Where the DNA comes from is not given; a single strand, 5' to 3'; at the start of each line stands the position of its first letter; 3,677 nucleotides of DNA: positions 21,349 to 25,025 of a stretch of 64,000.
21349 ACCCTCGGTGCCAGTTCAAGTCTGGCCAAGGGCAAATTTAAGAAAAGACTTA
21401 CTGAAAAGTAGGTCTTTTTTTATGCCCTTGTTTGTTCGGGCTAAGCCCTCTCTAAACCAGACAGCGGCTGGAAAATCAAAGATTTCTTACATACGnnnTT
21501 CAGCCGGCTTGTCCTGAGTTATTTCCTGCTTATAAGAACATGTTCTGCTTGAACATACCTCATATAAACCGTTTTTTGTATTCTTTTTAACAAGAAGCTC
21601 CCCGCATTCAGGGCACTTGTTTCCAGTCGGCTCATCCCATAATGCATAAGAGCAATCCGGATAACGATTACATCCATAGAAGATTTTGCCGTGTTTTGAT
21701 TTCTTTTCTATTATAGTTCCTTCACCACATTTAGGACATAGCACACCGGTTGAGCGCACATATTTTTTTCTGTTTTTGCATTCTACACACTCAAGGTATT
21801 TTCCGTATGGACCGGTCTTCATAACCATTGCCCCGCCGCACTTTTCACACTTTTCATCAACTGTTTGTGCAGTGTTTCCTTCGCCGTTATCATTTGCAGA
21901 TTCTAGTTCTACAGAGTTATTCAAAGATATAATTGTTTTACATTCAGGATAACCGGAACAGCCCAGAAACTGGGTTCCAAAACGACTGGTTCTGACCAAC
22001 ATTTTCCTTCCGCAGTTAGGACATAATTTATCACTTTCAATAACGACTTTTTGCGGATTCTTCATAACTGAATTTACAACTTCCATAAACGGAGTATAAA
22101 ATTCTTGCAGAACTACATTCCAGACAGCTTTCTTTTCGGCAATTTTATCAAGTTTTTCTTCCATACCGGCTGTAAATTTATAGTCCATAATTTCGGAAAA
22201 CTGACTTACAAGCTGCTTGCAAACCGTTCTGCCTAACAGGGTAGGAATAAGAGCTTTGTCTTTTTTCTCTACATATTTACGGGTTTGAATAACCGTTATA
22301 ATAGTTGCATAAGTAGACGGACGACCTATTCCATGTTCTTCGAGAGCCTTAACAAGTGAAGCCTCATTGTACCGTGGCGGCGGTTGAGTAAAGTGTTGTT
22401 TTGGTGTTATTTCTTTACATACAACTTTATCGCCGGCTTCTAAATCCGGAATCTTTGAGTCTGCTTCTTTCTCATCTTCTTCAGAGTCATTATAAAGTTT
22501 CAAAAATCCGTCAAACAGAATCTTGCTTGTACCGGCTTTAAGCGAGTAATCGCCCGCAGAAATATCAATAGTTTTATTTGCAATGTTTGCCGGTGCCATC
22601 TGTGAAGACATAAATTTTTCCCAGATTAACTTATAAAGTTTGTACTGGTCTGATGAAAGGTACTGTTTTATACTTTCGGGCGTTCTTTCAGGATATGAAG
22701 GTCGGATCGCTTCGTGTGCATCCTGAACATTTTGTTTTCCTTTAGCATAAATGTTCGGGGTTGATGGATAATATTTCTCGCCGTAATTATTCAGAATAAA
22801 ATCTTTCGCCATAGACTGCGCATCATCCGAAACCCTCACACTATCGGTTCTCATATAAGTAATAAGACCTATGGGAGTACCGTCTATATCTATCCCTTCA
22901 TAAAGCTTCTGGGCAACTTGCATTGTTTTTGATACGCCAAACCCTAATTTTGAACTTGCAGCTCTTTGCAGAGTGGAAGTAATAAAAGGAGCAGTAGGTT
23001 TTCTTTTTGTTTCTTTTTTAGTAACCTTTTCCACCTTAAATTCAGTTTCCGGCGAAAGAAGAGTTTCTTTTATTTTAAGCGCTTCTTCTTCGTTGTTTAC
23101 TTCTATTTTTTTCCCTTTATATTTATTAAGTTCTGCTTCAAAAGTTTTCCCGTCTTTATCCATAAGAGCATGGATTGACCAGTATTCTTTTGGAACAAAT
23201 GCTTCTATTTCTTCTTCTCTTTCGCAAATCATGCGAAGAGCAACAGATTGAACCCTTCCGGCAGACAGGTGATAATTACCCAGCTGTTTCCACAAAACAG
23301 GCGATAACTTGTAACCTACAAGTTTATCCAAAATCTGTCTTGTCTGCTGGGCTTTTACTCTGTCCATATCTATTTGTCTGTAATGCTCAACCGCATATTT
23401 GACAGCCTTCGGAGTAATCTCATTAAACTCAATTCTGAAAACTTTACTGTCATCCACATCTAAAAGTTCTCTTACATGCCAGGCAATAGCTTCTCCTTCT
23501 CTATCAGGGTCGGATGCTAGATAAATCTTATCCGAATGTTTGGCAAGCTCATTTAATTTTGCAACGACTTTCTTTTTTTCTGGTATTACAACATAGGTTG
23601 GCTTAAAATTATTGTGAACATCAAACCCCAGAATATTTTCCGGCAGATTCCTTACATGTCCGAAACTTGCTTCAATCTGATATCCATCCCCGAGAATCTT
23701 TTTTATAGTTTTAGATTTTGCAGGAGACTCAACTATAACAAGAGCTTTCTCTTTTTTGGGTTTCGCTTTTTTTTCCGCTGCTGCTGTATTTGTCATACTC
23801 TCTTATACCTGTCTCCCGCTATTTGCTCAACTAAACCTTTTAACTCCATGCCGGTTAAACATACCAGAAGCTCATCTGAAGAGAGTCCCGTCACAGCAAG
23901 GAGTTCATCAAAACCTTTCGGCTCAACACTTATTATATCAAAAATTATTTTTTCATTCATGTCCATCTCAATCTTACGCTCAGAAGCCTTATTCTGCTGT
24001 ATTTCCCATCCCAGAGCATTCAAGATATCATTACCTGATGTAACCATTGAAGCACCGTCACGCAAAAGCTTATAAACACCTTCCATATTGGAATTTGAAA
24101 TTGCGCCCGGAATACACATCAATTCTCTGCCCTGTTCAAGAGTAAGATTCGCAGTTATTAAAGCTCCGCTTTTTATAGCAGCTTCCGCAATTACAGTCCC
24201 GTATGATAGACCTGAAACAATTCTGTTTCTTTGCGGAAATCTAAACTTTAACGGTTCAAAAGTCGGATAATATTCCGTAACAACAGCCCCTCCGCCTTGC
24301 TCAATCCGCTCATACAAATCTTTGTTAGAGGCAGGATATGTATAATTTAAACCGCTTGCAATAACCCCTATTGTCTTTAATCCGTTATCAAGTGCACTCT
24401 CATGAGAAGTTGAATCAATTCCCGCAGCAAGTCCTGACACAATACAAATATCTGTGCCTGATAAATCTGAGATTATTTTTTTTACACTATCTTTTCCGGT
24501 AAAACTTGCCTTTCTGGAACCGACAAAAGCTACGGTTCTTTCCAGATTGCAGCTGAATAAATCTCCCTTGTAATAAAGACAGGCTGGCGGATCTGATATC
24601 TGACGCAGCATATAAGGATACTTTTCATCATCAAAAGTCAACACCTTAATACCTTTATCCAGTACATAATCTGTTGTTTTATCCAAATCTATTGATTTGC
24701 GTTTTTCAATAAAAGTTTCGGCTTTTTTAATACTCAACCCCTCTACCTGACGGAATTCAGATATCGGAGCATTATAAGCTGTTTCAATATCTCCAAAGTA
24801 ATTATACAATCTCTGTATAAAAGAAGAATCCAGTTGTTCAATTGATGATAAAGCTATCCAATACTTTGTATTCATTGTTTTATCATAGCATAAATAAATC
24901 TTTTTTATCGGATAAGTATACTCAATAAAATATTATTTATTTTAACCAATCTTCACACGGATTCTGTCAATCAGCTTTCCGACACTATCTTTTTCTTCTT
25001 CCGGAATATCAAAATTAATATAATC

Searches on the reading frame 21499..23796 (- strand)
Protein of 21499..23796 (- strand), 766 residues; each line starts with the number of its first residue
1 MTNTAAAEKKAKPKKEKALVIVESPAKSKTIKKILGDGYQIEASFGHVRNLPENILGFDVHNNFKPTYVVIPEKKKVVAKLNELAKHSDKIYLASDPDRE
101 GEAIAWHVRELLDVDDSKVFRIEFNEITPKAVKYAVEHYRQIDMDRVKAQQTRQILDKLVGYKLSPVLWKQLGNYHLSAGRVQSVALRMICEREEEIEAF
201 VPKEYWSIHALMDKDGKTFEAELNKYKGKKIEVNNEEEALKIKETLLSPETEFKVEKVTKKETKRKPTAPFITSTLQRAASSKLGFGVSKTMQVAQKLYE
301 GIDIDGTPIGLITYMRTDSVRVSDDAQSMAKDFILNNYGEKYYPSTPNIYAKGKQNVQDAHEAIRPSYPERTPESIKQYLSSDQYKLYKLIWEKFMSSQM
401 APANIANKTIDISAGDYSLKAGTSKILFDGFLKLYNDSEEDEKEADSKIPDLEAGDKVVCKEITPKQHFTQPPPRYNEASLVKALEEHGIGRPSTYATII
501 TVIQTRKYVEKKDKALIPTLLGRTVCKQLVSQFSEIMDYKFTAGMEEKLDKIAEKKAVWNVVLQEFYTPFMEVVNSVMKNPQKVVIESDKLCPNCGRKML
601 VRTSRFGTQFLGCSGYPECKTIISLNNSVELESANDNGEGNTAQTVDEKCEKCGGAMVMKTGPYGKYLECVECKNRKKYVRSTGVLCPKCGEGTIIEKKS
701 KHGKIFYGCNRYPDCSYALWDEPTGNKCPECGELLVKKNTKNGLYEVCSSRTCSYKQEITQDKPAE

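Call 81: search_protein_families(library=pfam, proteins=[window:21499-23796:-], max_evalue=0.0001)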
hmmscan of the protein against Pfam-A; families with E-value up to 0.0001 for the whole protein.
window:21499-23796:- (766 aa): 4 families
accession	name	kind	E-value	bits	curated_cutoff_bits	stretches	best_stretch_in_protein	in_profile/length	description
PF01131.25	Topoisom_bac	-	8.2e-130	433.9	35.1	1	142-563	2-410/411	DNA topoisomerase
PF01396.24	Zn_ribbon_Top1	-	1.1e-37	128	32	4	590-627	2-38/39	Topoisomerase DNA binding C4 zinc finger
PF01751.28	Toprim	-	7.7e-23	80.9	23.1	1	19-127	2-96/96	Toprim domain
PF13408.12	Zn_ribbon_recom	-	1.9e-05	25.4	25.3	0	592-619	8-35/58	Recombinase zinc beta ribbon domain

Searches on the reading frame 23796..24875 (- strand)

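Call 81: search_protein_families(library=pfam, proteins=[window:23796-24875:-], max_evalue=0.0001)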
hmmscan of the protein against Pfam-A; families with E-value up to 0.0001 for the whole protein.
window:23796-24875:- (360 aa): 2 families
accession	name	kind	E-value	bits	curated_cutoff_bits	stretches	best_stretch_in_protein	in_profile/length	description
PF02481.21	DNA_processg_A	-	1.1e-72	244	29.6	1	73-279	4-211/212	DNA recombination-mediator protein A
PF17782.7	DprA_WH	-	1.7e-08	34.8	22.9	1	307-354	13-60/61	DprA winged helix domain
